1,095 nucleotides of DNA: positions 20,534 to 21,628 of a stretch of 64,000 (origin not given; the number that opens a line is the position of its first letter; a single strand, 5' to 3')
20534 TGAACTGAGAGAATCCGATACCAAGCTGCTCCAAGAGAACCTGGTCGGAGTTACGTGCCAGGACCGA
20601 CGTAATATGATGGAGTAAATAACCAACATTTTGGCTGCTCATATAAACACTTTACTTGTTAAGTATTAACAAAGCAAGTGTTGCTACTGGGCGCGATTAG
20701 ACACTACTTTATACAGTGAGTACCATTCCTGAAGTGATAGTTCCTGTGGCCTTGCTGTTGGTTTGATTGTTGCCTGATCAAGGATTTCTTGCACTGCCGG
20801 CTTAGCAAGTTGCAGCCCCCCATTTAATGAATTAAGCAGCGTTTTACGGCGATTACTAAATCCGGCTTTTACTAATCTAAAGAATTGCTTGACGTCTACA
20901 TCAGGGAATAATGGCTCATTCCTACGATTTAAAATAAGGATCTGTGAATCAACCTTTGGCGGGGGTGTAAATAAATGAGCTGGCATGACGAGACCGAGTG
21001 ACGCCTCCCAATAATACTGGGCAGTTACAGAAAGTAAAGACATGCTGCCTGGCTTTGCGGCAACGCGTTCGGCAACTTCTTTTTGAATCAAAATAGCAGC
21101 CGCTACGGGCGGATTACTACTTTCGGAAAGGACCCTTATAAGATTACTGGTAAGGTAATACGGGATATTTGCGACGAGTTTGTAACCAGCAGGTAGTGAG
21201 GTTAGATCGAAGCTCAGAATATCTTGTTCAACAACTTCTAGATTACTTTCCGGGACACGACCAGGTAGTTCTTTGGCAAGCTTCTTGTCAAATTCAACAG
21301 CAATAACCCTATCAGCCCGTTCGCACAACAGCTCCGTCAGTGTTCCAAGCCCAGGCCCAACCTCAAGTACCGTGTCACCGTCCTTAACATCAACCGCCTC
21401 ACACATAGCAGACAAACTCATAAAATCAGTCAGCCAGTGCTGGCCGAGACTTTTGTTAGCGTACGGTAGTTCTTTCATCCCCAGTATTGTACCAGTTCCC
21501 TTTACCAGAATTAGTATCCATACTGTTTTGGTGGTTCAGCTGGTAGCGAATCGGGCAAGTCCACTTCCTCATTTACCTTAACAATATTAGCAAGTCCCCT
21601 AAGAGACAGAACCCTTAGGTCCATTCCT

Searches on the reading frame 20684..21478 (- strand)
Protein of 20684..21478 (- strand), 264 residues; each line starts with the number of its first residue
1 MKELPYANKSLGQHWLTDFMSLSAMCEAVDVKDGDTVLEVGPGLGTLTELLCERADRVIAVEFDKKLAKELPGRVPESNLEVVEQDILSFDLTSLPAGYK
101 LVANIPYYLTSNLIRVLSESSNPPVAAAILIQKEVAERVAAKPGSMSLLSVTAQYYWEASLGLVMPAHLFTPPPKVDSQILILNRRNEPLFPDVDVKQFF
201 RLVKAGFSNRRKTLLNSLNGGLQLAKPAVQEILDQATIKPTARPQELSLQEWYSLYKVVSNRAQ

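Call 19: find_related_loci(query=window:20684-21478:-, collection=genome_contigs, flank=10000)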
Query window:20684-21478:- (264 aa) in genome_contigs; peptide patterns used: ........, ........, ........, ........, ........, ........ (x = any residue, [..] = any of these).
111 stretches matched a pattern; 45 encode a relative of the query (tblastn E <= 1e-3); 45 distinct loci.
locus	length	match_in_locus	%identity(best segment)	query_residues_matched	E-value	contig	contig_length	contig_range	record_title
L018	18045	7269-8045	86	1-259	6e-149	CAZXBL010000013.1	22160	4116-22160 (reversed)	MAG TPA_asm: uncultured Candidatus Saccharibacteria bacterium isolate binchicken_co174_40 genome assembly, contig: NODE_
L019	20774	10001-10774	77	1-259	3e-136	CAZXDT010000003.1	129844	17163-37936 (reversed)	MAG TPA_asm: uncultured Candidatus Saccharibacteria bacterium isolate SRP193066_co1_99 genome assembly, contig: NODE_184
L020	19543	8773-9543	67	3-259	1e-113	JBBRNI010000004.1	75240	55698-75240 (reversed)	MAG: Candidatus Saccharimonadales bacterium isolate La1_metabat2.151 LA1C_B2.151_k141_3237034L_75240_cov_13.9985, whole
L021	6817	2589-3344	69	5-256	4e-112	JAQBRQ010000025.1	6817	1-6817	MAG: Candidatus Saccharibacteria bacterium isolate RYN_405 scaffold_2221329, whole genome shotgun sequence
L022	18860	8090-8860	65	1-257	5e-112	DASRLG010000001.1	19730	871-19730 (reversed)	MAG TPA_asm: Candidatus Dormiibacterota bacterium isolate SMAG_U10182 k141_728903, whole genome shotgun sequence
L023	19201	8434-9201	66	1-257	3e-111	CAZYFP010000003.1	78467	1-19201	MAG TPA_asm: uncultured Candidatus Saccharibacteria bacterium isolate SRP193066_co1_126 genome assembly, contig: NODE_35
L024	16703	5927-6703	65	1-259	4e-111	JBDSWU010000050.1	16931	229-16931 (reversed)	MAG: Candidatus Saccharimonadales bacterium isolate cluster1_bin.635 k127_5485552, whole genome shotgun sequence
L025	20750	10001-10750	67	9-258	2e-111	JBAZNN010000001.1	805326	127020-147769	MAG: Candidatus Saccharimonadales bacterium isolate SO_2017_LW4_70 scaffold_13_c1_LW137-91_2017, whole genome shotgun se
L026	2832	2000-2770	67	1-257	6e-114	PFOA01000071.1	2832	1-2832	MAG: Candidatus Saccharibacteria bacterium CG_4_10_14_0_2_um_filter_52_9 CG_4_10_14_0.2_scaffold_23006_c, whole genome s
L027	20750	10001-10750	65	8-257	7e-107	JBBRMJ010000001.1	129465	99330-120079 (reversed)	MAG: Candidatus Saccharimonadales bacterium isolate La1_metabat2.033 LA1C_B2.033_k141_463550L_129465_cov_13.4915, whole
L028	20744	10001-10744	67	8-256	3e-106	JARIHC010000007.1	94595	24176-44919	MAG: Candidatus Saccharibacteria bacterium isolate CullarsAll.DT.06 k141_614342, whole genome shotgun sequence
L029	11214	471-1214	65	9-256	5e-106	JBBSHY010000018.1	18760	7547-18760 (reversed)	MAG: Candidatus Saccharimonadales bacterium isolate LS3_sbin.2 LS3_sbin.2_K_643942_L_18760_cov_16.7812, whole genome sho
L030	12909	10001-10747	64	9-257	1e-101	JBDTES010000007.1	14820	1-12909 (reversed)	MAG: Candidatus Saccharimonadales bacterium isolate cluster2_bin.208 k127_4517343, whole genome shotgun sequence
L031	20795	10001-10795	61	1-257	4e-101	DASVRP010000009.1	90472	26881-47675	MAG TPA_asm: Candidatus Saccharimonadales bacterium isolate SMAG_U3239 k141_221219, whole genome shotgun sequence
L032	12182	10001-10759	59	4-257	1e-98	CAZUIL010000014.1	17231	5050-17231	MAG TPA_asm: uncultured Candidatus Saccharibacteria bacterium isolate SRP144015_co1_52 genome assembly, contig: NODE_164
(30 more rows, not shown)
